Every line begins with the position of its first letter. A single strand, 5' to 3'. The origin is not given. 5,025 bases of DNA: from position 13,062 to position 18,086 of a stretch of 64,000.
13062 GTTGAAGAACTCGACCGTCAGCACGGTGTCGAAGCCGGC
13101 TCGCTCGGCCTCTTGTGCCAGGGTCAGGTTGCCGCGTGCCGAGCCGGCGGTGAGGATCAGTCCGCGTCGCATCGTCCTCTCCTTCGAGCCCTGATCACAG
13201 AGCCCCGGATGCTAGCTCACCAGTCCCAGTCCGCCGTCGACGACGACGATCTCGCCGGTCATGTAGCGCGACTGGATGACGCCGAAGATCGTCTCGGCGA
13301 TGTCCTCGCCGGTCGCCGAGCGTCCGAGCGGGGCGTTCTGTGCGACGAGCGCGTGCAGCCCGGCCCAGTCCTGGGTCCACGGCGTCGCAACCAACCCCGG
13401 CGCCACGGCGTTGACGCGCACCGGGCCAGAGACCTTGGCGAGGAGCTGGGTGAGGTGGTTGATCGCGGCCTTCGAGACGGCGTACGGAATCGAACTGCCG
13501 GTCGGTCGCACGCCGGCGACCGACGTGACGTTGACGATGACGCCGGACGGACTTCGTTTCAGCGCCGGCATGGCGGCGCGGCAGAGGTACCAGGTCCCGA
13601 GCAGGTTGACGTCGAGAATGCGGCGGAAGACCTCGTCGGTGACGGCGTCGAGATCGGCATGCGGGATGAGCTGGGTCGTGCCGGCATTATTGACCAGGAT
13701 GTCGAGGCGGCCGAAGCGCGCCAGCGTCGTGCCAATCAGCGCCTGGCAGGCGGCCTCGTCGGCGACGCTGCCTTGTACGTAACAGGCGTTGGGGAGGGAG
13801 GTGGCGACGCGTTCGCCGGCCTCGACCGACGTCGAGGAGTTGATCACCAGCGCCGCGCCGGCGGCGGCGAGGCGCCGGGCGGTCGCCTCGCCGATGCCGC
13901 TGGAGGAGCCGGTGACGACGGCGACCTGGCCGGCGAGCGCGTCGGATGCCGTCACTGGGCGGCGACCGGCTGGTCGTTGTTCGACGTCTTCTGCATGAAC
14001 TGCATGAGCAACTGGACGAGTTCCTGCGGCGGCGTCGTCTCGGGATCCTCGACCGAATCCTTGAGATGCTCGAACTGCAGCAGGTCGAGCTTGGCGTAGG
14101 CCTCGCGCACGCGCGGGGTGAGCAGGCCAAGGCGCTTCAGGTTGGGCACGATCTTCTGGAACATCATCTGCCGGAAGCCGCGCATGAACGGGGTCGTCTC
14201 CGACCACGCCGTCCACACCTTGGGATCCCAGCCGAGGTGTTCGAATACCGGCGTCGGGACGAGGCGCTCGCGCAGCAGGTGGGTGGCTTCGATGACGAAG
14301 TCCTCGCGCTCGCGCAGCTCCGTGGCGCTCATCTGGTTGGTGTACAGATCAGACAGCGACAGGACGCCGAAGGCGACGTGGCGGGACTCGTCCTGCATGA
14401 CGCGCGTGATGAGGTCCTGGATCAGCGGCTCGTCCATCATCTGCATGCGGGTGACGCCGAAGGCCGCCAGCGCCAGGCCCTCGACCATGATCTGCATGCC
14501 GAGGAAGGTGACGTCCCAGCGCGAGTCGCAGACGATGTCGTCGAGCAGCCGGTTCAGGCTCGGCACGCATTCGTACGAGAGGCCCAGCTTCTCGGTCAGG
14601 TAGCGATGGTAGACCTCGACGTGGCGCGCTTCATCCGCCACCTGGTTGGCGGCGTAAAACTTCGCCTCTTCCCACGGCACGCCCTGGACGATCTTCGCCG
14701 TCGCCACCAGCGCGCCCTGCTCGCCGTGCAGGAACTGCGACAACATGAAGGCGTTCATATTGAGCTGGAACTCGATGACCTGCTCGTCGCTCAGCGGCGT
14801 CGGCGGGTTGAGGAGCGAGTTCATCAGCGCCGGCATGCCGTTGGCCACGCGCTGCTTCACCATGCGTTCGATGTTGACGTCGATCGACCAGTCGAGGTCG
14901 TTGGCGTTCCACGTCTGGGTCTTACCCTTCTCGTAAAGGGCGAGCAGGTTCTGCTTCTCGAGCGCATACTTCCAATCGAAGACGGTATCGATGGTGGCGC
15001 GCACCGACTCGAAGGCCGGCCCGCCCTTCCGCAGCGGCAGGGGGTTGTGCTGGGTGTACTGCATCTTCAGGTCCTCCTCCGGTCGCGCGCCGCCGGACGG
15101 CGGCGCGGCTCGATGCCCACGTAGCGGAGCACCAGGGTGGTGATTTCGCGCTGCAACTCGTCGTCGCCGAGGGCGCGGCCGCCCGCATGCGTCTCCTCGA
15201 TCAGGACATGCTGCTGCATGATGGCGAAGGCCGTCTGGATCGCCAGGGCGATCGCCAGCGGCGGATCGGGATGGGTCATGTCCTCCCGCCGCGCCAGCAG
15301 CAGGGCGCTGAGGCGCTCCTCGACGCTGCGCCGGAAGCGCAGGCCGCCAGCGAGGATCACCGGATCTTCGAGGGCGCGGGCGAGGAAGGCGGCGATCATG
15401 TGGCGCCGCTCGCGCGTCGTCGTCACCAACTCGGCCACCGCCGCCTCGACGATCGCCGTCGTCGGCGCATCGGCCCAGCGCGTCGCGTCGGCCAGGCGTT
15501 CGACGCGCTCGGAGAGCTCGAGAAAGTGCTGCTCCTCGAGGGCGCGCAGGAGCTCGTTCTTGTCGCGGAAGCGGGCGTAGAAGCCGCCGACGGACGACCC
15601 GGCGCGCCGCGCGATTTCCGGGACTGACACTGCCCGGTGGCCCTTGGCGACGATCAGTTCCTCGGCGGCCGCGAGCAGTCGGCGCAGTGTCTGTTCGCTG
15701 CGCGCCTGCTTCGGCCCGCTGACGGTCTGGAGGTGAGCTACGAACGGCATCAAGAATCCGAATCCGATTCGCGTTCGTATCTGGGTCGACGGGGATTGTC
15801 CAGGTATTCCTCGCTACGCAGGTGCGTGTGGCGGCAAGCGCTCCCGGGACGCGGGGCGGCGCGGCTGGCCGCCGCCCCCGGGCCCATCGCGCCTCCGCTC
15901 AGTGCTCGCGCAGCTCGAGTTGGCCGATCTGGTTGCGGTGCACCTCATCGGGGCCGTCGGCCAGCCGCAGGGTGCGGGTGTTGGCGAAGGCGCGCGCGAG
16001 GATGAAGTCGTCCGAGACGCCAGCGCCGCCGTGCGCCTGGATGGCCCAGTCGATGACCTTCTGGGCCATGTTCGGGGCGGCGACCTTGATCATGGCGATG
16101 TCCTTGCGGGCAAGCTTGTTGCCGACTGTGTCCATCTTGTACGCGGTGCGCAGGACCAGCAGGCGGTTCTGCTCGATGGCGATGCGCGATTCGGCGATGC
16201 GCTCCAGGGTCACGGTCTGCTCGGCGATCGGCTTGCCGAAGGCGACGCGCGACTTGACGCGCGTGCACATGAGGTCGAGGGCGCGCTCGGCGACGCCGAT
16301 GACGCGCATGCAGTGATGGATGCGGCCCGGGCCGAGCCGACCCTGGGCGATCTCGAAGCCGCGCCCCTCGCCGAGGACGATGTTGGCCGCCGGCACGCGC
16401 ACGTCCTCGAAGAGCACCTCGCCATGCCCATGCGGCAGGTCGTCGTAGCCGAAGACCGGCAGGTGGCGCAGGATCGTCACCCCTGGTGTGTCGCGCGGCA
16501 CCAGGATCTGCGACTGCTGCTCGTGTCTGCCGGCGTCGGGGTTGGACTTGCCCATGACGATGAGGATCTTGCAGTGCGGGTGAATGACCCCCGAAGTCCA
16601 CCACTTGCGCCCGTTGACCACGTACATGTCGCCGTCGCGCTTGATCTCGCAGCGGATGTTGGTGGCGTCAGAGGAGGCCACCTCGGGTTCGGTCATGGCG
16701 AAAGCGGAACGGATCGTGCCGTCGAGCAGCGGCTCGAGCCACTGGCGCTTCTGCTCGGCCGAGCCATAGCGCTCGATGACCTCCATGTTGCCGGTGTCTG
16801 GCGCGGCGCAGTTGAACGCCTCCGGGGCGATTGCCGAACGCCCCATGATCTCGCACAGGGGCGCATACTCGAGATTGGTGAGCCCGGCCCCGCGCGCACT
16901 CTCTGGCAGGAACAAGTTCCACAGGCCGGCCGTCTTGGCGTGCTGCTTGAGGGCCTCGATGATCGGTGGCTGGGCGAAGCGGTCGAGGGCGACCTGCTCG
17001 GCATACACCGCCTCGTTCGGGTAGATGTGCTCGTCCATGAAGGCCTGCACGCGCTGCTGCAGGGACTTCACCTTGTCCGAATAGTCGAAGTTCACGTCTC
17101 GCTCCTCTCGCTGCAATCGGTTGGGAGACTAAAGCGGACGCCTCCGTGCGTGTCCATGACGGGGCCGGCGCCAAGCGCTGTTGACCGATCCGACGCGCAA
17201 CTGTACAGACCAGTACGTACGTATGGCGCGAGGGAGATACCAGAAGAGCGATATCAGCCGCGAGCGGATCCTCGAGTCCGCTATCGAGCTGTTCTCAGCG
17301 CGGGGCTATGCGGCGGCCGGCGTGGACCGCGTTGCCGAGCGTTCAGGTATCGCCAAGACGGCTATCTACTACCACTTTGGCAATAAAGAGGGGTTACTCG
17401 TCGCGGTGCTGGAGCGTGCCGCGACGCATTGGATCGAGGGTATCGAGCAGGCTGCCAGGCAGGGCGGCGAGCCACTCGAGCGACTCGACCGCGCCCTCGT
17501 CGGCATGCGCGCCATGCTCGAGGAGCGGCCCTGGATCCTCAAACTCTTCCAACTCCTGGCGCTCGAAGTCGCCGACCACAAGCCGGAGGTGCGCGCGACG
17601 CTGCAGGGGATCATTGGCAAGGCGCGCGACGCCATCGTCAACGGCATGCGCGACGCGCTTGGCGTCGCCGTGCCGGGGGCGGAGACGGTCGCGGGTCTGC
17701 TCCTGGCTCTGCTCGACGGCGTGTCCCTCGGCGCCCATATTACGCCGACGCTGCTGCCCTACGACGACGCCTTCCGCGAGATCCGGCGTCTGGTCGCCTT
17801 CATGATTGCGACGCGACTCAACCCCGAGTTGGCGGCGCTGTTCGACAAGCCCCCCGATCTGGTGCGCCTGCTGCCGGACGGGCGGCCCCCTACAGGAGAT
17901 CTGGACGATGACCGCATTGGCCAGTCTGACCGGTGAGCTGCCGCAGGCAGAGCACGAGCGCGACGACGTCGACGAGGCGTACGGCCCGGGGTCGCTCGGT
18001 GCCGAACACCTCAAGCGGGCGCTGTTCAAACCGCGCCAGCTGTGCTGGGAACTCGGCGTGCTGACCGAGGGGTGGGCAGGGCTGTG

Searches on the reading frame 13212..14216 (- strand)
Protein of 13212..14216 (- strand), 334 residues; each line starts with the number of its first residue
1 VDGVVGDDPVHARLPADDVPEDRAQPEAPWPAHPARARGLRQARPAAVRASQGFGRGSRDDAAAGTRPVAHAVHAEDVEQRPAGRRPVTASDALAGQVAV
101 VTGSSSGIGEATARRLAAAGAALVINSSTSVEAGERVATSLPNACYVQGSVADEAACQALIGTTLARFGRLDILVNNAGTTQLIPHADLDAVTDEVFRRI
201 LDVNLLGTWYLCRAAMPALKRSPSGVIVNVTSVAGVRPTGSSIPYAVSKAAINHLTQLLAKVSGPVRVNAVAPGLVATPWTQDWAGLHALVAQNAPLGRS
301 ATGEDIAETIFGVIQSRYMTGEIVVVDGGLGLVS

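Call 63: search_protein_families(library=pfam, proteins=[window:13212-14216:-], max_evalue=0.0001)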
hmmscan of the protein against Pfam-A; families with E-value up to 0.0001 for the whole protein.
window:13212-14216:- (334 aa): 4 families
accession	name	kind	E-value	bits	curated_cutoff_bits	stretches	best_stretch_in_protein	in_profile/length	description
PF13561.12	adh_short_C2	-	2.3e-50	171.8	27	1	105-330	5-235/236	Enoyl-(Acyl carrier protein) reductase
PF00106.31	adh_short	-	8.9e-48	162.8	26.6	1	97-283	1-189/195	short chain dehydrogenase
PF08659.16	KR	-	2.2e-09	38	22.6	1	99-258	3-162/180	KR domain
PF23441.1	SDR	-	5.7e-08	32.9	27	1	94-332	5-257/258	SDR-like rossmann domain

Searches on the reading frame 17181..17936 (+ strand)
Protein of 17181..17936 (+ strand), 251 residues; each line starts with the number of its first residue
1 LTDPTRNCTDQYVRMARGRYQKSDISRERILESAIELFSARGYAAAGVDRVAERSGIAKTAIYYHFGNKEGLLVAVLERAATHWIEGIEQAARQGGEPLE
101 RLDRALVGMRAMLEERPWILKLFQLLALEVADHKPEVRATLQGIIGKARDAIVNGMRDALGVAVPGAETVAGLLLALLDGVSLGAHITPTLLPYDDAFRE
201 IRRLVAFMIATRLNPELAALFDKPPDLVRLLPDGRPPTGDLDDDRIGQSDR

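Call 18: search_protein_families(library=pfam, proteins=[window:17181-17936:+], max_evalue=0.001)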
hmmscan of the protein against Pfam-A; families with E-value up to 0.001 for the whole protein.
window:17181-17936:+ (251 aa): 2 families
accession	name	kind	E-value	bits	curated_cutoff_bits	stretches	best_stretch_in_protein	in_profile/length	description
PF00440.29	TetR_N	-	3.7e-17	62.3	24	1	30-76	1-47/47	Bacterial regulatory proteins, tetR family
PF17940.6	TetR_C_31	-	2e-05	25.1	27.4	1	131-208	34-104/107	Tetracyclin repressor-like, C-terminal domain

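Call 66: search_protein_families(library=padloc, proteins=[window:17181-17936:+], max_evalue=0.00001)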
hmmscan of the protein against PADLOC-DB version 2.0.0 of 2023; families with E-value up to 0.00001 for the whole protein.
window:17181-17936:+ (251 aa): 0 families
